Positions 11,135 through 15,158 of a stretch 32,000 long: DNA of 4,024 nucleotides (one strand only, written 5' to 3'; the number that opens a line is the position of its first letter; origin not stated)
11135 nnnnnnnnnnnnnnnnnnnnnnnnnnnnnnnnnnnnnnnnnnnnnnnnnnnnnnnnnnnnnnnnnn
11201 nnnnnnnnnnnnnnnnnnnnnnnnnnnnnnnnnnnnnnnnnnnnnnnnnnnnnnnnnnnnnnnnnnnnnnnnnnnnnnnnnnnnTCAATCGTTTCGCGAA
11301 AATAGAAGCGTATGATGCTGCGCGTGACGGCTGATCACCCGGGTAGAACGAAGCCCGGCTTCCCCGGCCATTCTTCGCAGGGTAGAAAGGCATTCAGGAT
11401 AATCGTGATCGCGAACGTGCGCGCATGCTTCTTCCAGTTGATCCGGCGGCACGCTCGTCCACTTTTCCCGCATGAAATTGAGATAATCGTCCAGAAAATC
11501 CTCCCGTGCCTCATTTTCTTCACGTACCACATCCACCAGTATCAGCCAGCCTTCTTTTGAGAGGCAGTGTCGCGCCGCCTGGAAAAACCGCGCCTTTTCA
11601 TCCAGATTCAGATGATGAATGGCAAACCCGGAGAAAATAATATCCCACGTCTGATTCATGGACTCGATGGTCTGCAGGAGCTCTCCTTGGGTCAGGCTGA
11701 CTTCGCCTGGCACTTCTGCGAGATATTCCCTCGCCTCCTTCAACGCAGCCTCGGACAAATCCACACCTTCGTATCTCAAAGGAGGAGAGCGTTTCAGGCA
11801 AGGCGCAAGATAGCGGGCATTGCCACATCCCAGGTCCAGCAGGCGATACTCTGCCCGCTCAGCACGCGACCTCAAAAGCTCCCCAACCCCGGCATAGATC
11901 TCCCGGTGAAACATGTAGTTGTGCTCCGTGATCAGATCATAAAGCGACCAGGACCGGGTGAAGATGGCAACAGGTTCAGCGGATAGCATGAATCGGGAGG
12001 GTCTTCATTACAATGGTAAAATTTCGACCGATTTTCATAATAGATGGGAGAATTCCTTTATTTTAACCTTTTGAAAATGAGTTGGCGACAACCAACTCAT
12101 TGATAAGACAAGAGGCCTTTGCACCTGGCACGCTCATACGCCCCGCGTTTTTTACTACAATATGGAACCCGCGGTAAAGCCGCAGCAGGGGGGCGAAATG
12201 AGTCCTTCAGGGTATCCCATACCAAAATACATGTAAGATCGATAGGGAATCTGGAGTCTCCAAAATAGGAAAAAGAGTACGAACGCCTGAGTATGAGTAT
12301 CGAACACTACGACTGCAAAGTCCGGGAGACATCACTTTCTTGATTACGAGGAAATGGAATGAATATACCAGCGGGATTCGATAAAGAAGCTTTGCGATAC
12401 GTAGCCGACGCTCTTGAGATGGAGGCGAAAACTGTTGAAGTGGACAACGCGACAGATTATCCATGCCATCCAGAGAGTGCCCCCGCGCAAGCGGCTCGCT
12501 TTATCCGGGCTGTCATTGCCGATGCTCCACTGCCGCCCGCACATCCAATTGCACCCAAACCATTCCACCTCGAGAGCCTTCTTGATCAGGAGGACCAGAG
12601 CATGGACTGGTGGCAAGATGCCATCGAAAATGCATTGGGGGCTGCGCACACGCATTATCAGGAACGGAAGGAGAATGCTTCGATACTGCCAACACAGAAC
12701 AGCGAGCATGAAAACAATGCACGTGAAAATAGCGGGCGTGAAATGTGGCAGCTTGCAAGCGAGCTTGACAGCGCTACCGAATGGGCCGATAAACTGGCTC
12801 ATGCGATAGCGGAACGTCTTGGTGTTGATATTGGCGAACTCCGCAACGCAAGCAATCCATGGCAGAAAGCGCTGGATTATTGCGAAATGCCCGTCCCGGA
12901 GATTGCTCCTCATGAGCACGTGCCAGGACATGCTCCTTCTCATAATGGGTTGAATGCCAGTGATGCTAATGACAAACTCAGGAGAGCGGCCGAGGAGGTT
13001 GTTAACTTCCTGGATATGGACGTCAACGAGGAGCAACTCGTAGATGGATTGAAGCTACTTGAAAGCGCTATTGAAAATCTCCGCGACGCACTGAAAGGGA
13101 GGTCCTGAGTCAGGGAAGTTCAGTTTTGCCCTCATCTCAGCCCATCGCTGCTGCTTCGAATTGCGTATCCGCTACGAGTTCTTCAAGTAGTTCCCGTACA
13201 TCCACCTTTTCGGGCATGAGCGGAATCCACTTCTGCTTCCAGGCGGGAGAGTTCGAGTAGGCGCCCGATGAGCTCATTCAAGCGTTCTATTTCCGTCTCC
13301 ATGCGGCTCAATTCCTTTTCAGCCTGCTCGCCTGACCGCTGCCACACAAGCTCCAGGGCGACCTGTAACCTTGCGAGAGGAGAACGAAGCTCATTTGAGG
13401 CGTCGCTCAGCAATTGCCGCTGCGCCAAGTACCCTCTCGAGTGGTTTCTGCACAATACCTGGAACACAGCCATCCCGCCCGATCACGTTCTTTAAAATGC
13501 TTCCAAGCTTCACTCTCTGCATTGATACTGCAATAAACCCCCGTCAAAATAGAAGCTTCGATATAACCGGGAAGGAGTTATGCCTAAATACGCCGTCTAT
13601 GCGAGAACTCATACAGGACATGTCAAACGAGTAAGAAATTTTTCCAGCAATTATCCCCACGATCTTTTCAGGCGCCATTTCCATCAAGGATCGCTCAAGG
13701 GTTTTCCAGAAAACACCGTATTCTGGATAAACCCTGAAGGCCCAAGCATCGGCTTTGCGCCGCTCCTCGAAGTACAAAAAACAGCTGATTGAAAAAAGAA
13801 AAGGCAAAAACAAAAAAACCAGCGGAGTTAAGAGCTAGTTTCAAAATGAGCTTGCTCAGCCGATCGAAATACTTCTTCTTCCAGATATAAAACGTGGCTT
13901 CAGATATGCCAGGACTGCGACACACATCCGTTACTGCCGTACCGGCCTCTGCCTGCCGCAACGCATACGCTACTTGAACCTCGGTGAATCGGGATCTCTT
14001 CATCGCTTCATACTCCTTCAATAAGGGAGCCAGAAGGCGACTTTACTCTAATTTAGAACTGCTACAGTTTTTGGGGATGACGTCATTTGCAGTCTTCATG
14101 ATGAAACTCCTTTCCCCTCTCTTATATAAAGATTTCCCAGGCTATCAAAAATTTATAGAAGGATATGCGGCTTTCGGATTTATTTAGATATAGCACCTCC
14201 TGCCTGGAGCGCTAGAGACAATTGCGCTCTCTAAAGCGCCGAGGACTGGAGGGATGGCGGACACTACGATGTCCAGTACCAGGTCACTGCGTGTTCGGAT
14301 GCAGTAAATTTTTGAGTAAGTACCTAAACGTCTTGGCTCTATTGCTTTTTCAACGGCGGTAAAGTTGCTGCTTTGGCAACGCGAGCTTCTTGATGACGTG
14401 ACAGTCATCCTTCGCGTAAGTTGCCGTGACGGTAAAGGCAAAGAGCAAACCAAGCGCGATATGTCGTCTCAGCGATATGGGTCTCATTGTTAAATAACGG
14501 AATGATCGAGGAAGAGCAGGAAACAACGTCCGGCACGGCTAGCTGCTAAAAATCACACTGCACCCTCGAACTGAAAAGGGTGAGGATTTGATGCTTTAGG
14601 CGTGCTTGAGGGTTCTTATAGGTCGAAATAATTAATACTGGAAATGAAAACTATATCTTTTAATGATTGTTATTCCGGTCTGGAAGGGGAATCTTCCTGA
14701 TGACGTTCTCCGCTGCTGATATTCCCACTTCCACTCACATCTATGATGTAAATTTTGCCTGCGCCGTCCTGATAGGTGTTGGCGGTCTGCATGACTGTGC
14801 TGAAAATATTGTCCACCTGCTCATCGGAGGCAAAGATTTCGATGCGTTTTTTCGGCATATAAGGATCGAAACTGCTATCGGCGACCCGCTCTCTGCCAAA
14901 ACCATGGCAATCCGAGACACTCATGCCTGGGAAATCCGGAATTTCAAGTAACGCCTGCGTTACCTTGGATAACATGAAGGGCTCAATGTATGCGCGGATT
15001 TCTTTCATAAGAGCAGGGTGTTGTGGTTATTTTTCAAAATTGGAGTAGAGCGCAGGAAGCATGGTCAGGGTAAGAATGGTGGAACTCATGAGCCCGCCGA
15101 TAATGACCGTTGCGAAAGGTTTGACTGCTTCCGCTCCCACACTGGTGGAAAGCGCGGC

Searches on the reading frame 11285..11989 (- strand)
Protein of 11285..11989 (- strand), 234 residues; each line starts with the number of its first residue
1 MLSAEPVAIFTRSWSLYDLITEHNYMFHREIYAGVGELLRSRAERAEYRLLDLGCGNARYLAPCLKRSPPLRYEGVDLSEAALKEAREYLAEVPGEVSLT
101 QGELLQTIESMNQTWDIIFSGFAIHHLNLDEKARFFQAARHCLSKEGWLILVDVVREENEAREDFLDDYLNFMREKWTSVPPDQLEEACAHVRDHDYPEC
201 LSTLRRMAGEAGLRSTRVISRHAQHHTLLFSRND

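Call 15: search_protein_families(library=pfam, proteins=[window:11285-11989:-], max_evalue=0.001)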
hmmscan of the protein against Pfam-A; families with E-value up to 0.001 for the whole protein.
window:11285-11989:- (234 aa): 9 families
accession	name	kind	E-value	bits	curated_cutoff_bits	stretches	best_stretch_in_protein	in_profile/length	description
PF08242.18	Methyltransf_12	-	2.3e-15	57.5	30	1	51-149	1-98/98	Methyltransferase domain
PF13649.12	Methyltransf_25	-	5.6e-15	56.2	27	1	51-147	2-97/97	Methyltransferase domain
PF08241.18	Methyltransf_11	-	2.5e-12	47.7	21.2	1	51-151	1-95/95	Methyltransferase domain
PF13489.12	Methyltransf_23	-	2.2e-10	41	27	1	44-190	20-155/164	Methyltransferase domain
PF05175.20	MTS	-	2.6e-09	37.4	23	1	29-153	14-140/170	Methyltransferase small domain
PF13847.12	Methyltransf_31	-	9.7e-09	35.5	27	1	46-158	3-116/145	Methyltransferase domain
PF10017.15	Methyltransf_33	-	2.8e-05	23.8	23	1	46-158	61-183/304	Histidine-specific methyltransferase, SAM-dependent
PF02353.26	CMAS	-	6e-05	22.9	27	1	49-163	65-176/273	Mycolic acid cyclopropane synthetase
PF05891.18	Methyltransf_PK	-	0.001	19.1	27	0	49-165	58-173/218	AdoMet dependent proline di-methyltransferase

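Call 60: search_protein_families(library=ncbifam, proteins=[window:11285-11989:-], max_evalue=0.00001)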
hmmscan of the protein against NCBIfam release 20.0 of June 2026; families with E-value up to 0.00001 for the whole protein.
window:11285-11989:- (234 aa): 9 families
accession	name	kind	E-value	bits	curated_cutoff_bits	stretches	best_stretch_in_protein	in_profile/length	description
NF043040.1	corrin_prot_MT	hypoth_equivalog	1.4e-12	47.5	180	1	39-160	34-156/216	corrinoid protein-associated methyltransferase CpaM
NF045667.1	MTase_DVU1556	equivalog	1.7e-08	34.2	155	1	45-184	21-130/213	DVU_1556 family methyltransferase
NF001244.0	PRK00216.1-5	equivalog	6.8e-08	32.1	216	1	44-172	46-174/236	bifunctional demethylmenaquinone methyltransferase/2-methoxy-6-polyprenyl-1,4-benzoquinol methylase UbiE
TIGR04543.1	ketoArg_3Met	equivalog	1.3e-07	31.1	425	1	41-142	144-249/336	2-ketoarginine methyltransferase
TIGR02072.1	BioC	equivalog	2.5e-07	30.8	184.95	1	37-158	25-139/244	malonyl-ACP O-methyltransferase BioC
NF004851.0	PRK06202.1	equivalog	5.8e-07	29.2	243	1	38-146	54-160/237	hypothetical protein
TIGR03438.1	egtD_ergothio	equivalog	6.5e-07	28.8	290.9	1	46-159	63-184/301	L-histidine N(alpha)-methyltransferase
NF041820.1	daptide_MTase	equivalog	1.5e-06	27.9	175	1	40-162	30-153/243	daptide-type RiPP biosynthesis methyltransferase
TIGR01983.1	UbiG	equivalog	2.1e-06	27.2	102.95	1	44-157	47-157/228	bifunctional 2-polyprenyl-6-hydroxyphenol methylase/3-demethylubiquinol 3-O-methyltransferase UbiG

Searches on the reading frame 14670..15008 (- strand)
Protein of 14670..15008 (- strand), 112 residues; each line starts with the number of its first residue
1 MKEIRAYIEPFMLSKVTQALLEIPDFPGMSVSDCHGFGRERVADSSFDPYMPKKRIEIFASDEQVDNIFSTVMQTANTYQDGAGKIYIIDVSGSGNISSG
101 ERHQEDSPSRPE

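Call 16: search_protein_families(library=pfam, proteins=[window:14670-15008:-], max_evalue=0.001)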
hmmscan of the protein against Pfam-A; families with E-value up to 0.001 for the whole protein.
window:14670-15008:- (112 aa): 1 family
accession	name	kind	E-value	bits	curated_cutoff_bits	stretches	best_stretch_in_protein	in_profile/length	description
PF00543.27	P-II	-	6.1e-17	62.3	25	1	1-98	1-99/102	Nitrogen regulatory protein P-II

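Call 60: search_protein_families(library=ncbifam, proteins=[window:14670-15008:-], max_evalue=0.00001)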
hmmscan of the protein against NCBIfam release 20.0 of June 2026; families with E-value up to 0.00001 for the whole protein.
window:14670-15008:- (112 aa): 2 families
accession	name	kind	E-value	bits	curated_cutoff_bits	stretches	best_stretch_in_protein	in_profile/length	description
NF008111.0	PRK10858.1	equivalog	1.7e-16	60.6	202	1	1-104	1-109/112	nitrogen regulatory protein P-II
NF007946.0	PRK10665.1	equivalog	3.9e-11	43.7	181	1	1-102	1-107/112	P-II family nitrogen regulator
